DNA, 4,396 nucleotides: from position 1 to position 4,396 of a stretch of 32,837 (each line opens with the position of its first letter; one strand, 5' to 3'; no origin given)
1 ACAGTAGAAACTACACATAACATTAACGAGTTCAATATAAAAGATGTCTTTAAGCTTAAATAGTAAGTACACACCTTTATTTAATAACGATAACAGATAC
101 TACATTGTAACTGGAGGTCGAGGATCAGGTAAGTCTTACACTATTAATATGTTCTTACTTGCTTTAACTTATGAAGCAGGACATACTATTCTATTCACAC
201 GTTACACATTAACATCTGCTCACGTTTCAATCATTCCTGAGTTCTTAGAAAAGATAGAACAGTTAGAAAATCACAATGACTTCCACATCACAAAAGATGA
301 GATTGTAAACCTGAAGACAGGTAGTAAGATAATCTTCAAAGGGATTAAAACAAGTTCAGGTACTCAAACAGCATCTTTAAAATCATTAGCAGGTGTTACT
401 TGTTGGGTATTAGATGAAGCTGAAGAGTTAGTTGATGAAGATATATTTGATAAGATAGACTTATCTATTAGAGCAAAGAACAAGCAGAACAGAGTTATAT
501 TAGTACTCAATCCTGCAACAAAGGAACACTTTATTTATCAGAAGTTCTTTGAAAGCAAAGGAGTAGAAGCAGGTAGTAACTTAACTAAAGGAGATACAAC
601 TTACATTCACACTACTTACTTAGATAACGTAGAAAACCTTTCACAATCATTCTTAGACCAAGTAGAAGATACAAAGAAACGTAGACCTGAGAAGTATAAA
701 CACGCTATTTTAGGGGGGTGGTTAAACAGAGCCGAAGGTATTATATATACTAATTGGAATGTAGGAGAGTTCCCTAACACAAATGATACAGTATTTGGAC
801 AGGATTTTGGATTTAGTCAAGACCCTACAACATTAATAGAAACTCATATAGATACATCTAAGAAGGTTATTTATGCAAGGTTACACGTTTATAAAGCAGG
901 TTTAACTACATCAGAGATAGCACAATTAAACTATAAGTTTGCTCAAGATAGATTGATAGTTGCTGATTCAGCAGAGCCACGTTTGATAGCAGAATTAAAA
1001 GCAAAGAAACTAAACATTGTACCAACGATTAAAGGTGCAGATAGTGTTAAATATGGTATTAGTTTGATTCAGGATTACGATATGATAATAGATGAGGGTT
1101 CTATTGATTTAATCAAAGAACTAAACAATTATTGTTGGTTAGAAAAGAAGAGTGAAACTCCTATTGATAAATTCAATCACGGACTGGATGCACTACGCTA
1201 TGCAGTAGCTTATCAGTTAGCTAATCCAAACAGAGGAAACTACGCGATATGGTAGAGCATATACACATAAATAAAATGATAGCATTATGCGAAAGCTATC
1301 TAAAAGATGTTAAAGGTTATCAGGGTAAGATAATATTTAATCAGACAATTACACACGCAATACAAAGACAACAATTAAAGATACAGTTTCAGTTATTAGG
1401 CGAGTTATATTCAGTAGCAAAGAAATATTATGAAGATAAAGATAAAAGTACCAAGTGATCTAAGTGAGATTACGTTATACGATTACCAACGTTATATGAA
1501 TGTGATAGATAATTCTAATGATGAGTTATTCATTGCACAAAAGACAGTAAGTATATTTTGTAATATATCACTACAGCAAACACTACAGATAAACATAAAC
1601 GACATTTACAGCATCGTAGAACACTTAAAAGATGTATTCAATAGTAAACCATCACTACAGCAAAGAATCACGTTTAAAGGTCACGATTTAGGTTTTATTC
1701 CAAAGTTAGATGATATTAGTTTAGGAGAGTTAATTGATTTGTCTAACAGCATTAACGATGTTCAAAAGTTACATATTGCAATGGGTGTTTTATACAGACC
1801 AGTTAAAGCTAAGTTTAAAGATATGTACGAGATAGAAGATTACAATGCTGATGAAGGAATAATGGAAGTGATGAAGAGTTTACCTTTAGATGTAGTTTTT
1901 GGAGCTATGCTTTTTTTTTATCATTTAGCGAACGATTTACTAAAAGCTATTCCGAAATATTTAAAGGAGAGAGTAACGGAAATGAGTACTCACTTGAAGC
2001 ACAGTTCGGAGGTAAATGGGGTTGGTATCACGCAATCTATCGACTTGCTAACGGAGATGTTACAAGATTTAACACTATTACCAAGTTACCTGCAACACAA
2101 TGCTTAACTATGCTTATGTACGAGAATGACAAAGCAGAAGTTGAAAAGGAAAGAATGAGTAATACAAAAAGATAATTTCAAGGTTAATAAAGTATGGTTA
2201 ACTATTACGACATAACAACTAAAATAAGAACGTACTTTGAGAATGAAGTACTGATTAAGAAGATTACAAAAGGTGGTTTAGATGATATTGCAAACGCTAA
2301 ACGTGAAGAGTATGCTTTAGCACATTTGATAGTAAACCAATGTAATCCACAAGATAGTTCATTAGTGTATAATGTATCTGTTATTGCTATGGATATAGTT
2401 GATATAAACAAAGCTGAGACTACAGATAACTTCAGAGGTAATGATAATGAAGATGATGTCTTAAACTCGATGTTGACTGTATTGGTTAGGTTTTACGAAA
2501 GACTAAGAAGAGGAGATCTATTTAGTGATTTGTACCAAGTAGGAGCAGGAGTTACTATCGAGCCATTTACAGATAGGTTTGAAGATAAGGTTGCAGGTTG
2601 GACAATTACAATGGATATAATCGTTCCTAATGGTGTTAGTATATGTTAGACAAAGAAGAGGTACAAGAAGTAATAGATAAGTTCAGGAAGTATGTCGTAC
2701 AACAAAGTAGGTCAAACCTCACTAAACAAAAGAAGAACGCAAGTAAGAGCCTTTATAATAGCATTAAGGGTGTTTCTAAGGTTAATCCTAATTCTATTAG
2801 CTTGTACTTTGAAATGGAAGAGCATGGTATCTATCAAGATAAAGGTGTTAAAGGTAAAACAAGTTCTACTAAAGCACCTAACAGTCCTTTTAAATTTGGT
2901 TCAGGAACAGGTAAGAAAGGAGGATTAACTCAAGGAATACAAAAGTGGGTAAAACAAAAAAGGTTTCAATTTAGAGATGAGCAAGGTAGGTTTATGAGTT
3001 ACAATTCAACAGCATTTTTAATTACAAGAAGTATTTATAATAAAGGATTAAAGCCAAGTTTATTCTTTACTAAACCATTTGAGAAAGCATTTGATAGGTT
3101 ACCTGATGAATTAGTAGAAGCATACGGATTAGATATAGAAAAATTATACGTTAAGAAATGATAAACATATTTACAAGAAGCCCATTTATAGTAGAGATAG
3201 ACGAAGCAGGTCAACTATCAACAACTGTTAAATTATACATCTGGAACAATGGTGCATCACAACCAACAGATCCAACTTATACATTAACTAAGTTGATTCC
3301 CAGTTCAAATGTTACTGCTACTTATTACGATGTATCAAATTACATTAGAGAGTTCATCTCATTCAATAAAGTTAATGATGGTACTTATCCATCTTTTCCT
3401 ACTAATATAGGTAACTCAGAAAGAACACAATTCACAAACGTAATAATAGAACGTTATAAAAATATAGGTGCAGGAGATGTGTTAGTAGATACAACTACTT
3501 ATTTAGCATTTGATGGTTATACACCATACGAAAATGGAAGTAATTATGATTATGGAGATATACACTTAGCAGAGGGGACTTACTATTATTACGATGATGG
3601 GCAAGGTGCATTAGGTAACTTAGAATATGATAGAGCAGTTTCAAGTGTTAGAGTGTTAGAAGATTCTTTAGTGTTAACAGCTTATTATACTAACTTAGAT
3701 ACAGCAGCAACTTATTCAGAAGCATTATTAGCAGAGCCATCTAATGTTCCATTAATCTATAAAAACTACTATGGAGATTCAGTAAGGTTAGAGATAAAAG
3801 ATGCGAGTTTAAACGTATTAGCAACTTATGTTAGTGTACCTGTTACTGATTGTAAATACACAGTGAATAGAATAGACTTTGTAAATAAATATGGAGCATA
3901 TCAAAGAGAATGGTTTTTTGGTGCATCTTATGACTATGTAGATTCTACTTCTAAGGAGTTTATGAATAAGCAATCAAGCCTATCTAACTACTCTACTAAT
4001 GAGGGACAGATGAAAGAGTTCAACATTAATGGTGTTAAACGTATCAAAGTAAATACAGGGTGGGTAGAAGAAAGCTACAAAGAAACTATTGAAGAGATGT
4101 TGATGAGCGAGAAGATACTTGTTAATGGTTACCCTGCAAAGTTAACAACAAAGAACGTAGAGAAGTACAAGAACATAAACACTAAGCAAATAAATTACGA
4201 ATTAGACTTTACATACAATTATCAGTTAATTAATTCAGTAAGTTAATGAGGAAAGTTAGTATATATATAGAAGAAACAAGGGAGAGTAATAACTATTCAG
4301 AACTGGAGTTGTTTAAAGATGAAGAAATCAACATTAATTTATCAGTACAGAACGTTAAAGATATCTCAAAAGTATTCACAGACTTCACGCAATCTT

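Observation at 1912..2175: Candidate programmed -1 frameshift at T_TTT_TTT yielding a 248-aa isoform of the 225-aa late protein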

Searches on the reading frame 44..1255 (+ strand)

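Call 6: search_protein_families(library=phrogs, proteins=[window:44-1255:+], max_evalue=0.01)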
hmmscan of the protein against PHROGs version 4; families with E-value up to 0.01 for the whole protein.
window:44-1255:+ (403 aa): 9 families
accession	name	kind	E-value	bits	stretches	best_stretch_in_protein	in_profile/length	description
phrog_2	-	head and packaging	3.1e-48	166.1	1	12-395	273-596/807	terminase large subunit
phrog_3717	-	head and packaging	1.4e-43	150.4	1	4-272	10-275/277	terminase large subunit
phrog_5653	-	head and packaging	2.8e-35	122.8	1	229-392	5-181/199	terminase large subunit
phrog_6672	-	head and packaging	3.8e-24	85.9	1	277-392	8-130/145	terminase large subunit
phrog_10250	-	head and packaging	8.9e-12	46.2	1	214-397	6-221/228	terminase large subunit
phrog_2150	-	head and packaging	9.6e-07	29.4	1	10-91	14-93/341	terminase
phrog_22023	-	unknown function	1.5e-06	29.5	1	134-260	7-127/153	-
phrog_979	-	head and packaging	6.4e-06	26.1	1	13-165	162-311/642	terminase large subunit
phrog_8711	-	head and packaging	0.0004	21.4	1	4-51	12-60/89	terminase large subunit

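Call 7: search_protein_families(library=pfam, proteins=[window:44-1255:+], max_evalue=0.01)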
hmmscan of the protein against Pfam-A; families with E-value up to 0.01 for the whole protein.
window:44-1255:+ (403 aa): 5 families
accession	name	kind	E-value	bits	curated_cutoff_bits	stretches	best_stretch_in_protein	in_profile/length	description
PF04466.19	Terminase_3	-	1.4e-32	113.4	23.2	1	17-224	2-200/201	Phage terminase large subunit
PF17288.8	Terminase_3C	-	3.1e-18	67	26.7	1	254-389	1-154/155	Terminase RNAseH like domain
PF03237.21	Terminase_6N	-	5.9e-10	39.6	22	1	23-238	3-212/215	Terminase large subunit, T4likevirus-type, N-terminal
PF13401.12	AAA_22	-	1.1e-05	26.2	27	1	18-157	6-124/130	AAA domain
PF13173.12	AAA_14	-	0.0024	18.3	27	1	17-97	2-81/129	AAA domain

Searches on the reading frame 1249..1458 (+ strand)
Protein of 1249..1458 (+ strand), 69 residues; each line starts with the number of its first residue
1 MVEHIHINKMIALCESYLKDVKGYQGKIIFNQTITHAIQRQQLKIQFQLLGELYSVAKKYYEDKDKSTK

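Call 6: search_protein_families(library=phrogs, proteins=[window:1249-1458:+], max_evalue=0.01)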
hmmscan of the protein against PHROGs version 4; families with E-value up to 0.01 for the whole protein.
window:1249-1458:+ (69 aa): 1 family
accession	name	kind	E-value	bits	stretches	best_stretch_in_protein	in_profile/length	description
phrog_8803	-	unknown function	0.007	17.8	0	3-66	3-59/80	-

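Call 7: search_protein_families(library=pfam, proteins=[window:1249-1458:+], max_evalue=0.01)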
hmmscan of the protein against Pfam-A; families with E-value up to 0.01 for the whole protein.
window:1249-1458:+ (69 aa): 0 families

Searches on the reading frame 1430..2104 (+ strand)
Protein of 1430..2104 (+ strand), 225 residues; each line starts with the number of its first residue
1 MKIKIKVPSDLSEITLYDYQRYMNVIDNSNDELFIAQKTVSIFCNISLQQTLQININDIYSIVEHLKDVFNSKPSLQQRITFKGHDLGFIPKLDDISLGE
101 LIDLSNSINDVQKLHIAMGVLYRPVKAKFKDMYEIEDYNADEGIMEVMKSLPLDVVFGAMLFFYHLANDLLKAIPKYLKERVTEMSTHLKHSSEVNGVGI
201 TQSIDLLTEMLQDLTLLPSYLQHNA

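Call 6: search_protein_families(library=phrogs, proteins=[window:1430-2104:+], max_evalue=0.01)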
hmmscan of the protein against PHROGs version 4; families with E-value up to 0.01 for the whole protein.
seq(225 aa): 1 family
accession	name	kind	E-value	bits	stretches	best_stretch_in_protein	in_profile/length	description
phrog_32199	-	unknown function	4.1e-21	76.9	1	4-170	2-157/175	-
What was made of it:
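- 1430..2107 (+): Zero-frame ORF, 225 aa. It has an acidic N-terminal alpha/beta domain (residues 1-163, pI 4.9) and a 62-aa zero-frame tail (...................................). It matches PHROG 32199, function unknown, at E=4e-21 (call 6).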

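Call 7: search_protein_families(library=pfam, proteins=[window:1430-2104:+], max_evalue=0.01)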
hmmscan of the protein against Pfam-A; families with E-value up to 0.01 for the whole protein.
seq(225 aa): 0 families

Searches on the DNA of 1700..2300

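Call 98: search_rna_families(source=window, start=1700, end=2300, threshold=evalue, max_evalue=1)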
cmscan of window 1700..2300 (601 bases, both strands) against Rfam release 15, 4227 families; matches with E-value up to 1: 1.
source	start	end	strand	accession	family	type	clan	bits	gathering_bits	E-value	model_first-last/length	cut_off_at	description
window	1896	1945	-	RF01335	CRISPR-DR22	Gene; CRISPR;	-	17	50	0.83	1-36/36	no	CRISPR RNA direct repeat element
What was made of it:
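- On Canonical ribosomal -1 frameshift site: No Rfam element is found (call 98).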

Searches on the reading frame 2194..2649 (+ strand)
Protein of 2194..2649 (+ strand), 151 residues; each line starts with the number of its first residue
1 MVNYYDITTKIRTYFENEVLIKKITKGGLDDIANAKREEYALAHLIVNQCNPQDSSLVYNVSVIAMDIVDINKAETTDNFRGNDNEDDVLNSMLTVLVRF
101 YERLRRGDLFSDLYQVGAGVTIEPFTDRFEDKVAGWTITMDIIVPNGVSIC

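Call 6: search_protein_families(library=phrogs, proteins=[window:2194-2649:+], max_evalue=0.01)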
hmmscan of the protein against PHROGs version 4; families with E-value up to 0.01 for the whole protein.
window:2194-2649:+ (151 aa): 1 family
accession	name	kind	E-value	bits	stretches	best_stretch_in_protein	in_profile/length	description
phrog_30964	-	unknown function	0.0002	22.6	1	1-143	1-129/138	-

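Call 7: search_protein_families(library=pfam, proteins=[window:2194-2649:+], max_evalue=0.01)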
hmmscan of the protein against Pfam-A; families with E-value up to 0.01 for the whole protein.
window:2194-2649:+ (151 aa): 0 families

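Call 60: search_protein_families(library=ncbifam, proteins=[window:2194-2649:+], max_evalue=0.1)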
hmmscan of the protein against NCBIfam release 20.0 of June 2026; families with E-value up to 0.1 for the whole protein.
window:2194-2649:+ (151 aa): 0 families

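Call 70: search_solved_structures(query=A4, max_evalue=1)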
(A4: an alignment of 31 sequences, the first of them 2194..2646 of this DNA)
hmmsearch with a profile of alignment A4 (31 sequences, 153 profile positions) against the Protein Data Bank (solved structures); distinct sequences matched with E-value up to 1: 10.
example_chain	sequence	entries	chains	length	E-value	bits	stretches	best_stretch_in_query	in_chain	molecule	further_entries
6gbg_D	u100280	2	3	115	0.64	13.4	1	37-75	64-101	Carcinoembryonic antigen-related cell adhesion molecule 1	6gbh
4qxw_A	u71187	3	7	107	0.69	13.3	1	37-75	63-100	Carcinoembryonic antigen-related cell adhesion molecule 1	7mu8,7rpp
4whd_A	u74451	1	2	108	0.7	13.3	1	37-75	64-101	Carcinoembryonic antigen-related cell adhesion molecule 1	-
5dzl_A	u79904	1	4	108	0.7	13.3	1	37-75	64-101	Carcinoembryonic antigen-related cell adhesion molecule 1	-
6aw2_A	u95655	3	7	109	0.7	13.3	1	37-75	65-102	Carcinoembryonic antigen-related cell adhesion molecule 1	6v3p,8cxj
6xnw_A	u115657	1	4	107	0.71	13.3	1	37-75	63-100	Carcinoembryonic antigen-related cell adhesion molecule 1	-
23vf_E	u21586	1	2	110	0.72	13.3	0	37-75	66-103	Cell adhesion molecule CEACAM1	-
2gk2_A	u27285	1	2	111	0.74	13.2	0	37-75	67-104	Carcinoembryonic antigen-related cell adhesion molecule 1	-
9u94_F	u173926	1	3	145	0.78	13.1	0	37-76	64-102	Cell adhesion molecule CEACAM1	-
6xno_A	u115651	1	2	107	0.93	12.9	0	37-74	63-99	Carcinoembryonic antigen-related cell adhesion molecule 1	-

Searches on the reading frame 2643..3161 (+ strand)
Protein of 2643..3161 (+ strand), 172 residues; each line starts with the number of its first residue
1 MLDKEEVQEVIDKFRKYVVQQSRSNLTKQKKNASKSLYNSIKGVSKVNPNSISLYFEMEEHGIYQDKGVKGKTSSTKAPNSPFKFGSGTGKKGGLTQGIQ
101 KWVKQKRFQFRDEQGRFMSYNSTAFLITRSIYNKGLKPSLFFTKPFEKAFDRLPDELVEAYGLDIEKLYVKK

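Call 6: search_protein_families(library=phrogs, proteins=[window:2643-3161:+], max_evalue=0.01)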
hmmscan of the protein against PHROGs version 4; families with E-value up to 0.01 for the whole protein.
window:2643-3161:+ (172 aa): 1 family
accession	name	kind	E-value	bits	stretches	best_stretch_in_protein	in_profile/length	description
phrog_29822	-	unknown function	2.3e-28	100.8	1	6-167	2-158/162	-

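Call 7: search_protein_families(library=pfam, proteins=[window:2643-3161:+], max_evalue=0.01)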
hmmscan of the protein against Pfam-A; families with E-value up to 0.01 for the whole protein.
window:2643-3161:+ (172 aa): 0 families

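Call 60: search_protein_families(library=ncbifam, proteins=[window:2643-3161:+], max_evalue=0.1)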
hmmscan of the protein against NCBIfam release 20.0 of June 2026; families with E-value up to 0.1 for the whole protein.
window:2643-3161:+ (172 aa): 0 families

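Call 69: search_solved_structures(query=A3, max_evalue=1)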
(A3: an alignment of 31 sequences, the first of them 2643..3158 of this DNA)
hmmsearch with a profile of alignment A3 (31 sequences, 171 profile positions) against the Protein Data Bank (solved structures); distinct sequences matched with E-value up to 1: 3.
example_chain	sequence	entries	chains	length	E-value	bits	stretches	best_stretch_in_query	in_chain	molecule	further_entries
9e16_r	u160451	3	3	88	0.27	14.5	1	27-77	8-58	30S ribosomal protein S18 C- | Small ribosomal subunit protein bS18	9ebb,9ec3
4v96_AA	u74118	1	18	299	0.41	13.9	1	103-138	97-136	ORF48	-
7ea5_K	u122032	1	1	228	0.44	13.8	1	52-99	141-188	Histone-lysine N-methyltransferase, H3 lysine-36 specific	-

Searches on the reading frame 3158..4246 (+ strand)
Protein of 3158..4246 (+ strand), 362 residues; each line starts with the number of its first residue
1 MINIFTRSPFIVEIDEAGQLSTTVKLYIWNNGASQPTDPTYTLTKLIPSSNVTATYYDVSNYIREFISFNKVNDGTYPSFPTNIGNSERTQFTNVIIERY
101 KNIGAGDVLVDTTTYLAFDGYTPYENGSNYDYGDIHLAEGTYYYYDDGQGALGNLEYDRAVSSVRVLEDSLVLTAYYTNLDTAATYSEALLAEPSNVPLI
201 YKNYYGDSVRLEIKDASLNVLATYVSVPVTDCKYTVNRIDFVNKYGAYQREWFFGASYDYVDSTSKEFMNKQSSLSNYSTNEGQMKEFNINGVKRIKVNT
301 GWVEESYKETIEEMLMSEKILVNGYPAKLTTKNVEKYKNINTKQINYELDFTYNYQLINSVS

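Call 6: search_protein_families(library=phrogs, proteins=[window:3158-4246:+], max_evalue=0.01)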
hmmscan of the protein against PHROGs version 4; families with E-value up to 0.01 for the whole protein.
window:3158-4246:+ (362 aa): 1 family
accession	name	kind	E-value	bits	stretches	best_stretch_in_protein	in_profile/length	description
phrog_35281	-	unknown function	8.2e-13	48.9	2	213-361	324-474/474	-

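Call 7: search_protein_families(library=pfam, proteins=[window:3158-4246:+], max_evalue=0.01)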
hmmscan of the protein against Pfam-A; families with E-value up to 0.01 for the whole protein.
window:3158-4246:+ (362 aa): 0 families

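Call 60: search_protein_families(library=ncbifam, proteins=[window:3158-4246:+], max_evalue=0.1)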
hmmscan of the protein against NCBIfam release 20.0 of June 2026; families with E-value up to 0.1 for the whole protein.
window:3158-4246:+ (362 aa): 0 families

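Call 68: search_solved_structures(query=A2, max_evalue=1)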
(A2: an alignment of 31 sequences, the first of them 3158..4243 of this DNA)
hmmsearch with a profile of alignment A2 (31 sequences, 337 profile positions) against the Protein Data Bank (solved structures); distinct sequences matched with E-value up to 1: 1.
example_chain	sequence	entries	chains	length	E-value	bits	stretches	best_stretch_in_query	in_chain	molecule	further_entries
7a23_S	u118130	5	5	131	0.34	13.6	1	28-75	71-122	B14.5a | Furry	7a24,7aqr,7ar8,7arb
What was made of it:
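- Tried and rejected: Profile searches of the 151-, 172- and 362-aa proteins against PDB sequences gave nothing below E=0.27 (calls 68-70).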

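Call 77: find_homologous_proteins(query=window:3158-4243:+, max_evalue=0.001)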
Query window:3158-4243:+ (362 aa): 352 proteins with E <= 0.001 among 2514 candidates; the best 120 are listed.
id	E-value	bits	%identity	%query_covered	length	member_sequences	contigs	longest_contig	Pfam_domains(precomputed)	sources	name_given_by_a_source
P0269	6.8e-230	780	98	100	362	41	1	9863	-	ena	-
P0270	8.2e-206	701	86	100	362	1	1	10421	-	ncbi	-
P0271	1.6e-203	693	85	100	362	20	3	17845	-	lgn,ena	-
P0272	3.1e-200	683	84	100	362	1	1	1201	-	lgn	-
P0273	3.7e-194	663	82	100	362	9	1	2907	-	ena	-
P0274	3.7e-163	561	70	100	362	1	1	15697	-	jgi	jgi:hypothetical protein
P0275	4.4e-161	554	70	100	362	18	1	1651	-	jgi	-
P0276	6.6e-161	553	68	100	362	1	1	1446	-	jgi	-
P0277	3.0e-160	551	68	100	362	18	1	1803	-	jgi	jgi:hypothetical protein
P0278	1.0e-159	549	68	100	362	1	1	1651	-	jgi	-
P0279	1.7e-159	549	68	100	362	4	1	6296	-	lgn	-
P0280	1.4e-158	546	68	100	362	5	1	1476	-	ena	-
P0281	7.2e-157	540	67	100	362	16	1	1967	-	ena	-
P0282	1.2e-156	539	67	100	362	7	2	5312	-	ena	-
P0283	4.6e-156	537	67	100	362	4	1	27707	-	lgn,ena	-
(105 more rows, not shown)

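Call 87: predict_structure(alignment_id=A6)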
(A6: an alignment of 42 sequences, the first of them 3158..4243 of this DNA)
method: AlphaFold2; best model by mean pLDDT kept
length: 362 residues; sequences in the alignment: 42
mean_pLDDT: 77.7   pTM: 0.76
mean pLDDT of the five models: 77.7, 75.9, 75.4, 74.0, 73.3
residues with pLDDT >= 90: 87; 70-90: 174; 50-70: 82; < 50: 19
segments of 3 or more residues with pLDDT < 50: 1-6, 356-362
pLDDT, mean of each block of 10 residues (from residue 1): 44 77 90 80 80 77 80 62 70 88 86 84 65 85 87 74 82 92 94 84 92 94 94 86 86 86 60 53 52 78 83 84 84 63 77 57 35
secondary structure, 60 per line:
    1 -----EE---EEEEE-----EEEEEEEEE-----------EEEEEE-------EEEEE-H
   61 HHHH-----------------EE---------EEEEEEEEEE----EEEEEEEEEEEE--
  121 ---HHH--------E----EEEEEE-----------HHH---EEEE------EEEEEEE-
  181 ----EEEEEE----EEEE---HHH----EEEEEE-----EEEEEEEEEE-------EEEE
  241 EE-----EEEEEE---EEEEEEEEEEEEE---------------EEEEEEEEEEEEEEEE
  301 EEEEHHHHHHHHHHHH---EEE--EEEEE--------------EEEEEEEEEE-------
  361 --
elements in order: E11-15 E21-29 E41-46 E54-58 H60-64 E93-102 E107-118 E140-145 E163-166 E173-179 E185-190 E195-198 E209-214 E220-229 E237-242 E248-253 E257-269 E285-304 H305-316 E320-322 E325-329 E344-353

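Call 89: fold_search(model_id=the predicted structure, library=pdb)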
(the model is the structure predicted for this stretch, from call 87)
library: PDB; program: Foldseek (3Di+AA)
matches with E <= 10: 1311; with E <= 0.001: 2
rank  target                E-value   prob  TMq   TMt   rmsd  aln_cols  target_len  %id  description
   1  9ijj_C                4.9e-05  0.44  0.14  0.07  34.1       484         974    9  In situ structure of the central apparatus in mouse sperm axoneme. (released 2025-06-04)
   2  9fxs_C                7.6e-04  0.93  0.17  0.26  13.0       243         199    8  Cryo-EM structure of the type 1 pilus complex including pilus rod and FimI-bound assembly platform after incorporation (released 2025-06-04)
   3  5fuc_C                1.1e-03  0.98  0.18  0.31  12.4       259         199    8  Biophysical and cellular characterisation of a junctional epitope antibody that locks IL-6 and gp80 together in a stab (released 2017-01-25)
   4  4dwh_C                1.1e-03  0.80  0.16  0.24  12.5       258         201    6  Structure of the major type 1 pilus subunit FIMA bound to the FIMC (2.5 A resolution) (released 2012-05-30)
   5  3sqb_C                1.7e-03  0.91  0.18  0.27  13.0       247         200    7  Structure of the major type 1 pilus subunit FimA bound to the FimC chaperone (released 2012-05-30)
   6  5u6f                  2.0e-03  0.47  0.13  0.16  21.2       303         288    8  Bacterial adhesin from Mobiluncus mulieris containing intramolecular disulfide, isopeptide, and ester bond cross-links ( (released 2018-06-13)
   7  5e4q                  2.2e-03  0.66  0.14  0.17  13.0       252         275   11  Crystal structure of mouse CNTN3 FN1-FN3 domains (released 2016-08-31)
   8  1bf8_MODEL_1_A        2.2e-03  0.63  0.15  0.22  13.9       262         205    6  PERIPLASMIC CHAPERONE FIMC, NMR, 20 STRUCTURES (released 1998-11-18)
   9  2o26_U                2.2e-03  0.63  0.17  0.21  16.7       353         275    8  Structure of a class III RTK signaling assembly (released 2007-03-13)
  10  6ort                  2.3e-03  0.51  0.14  0.17  23.7       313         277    7  Crystal Structure of Bos taurus Mxra8 Ectodomain (released 2020-03-04)
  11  7vcr_B                2.5e-03  0.23  0.13  0.11  27.9       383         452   10  Crystal Structure of PitA fragment from pilus islet-2 of Streptococcus oralis (released 2022-06-01)
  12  2r51                  2.7e-03  0.44  0.15  0.18  18.3       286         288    8  Crystal Structure of mouse Vps26B (released 2008-07-15)
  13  6grq_A                3.2e-03  0.69  0.18  0.13  17.4       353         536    6  Paired immunoglobulin-like receptor B (PirB) or Leukocyte immunoglobulin-like receptor subfamily B member 3 (LILRB3) f (released 2019-02-06)
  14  7b0x_C                3.4e-03  0.82  0.18  0.26  12.5       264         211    6  Crystal structure of the ternary complex of the E. coli type 1 pilus proteins FimC, FimI and the N-terminal domain of  (released 2021-12-08)
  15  8dfm_A                3.5e-03  0.25  0.16  0.14  28.1       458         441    7  Ectodomain of full-length wild-type KIT-SCF dimers (released 2023-03-29)
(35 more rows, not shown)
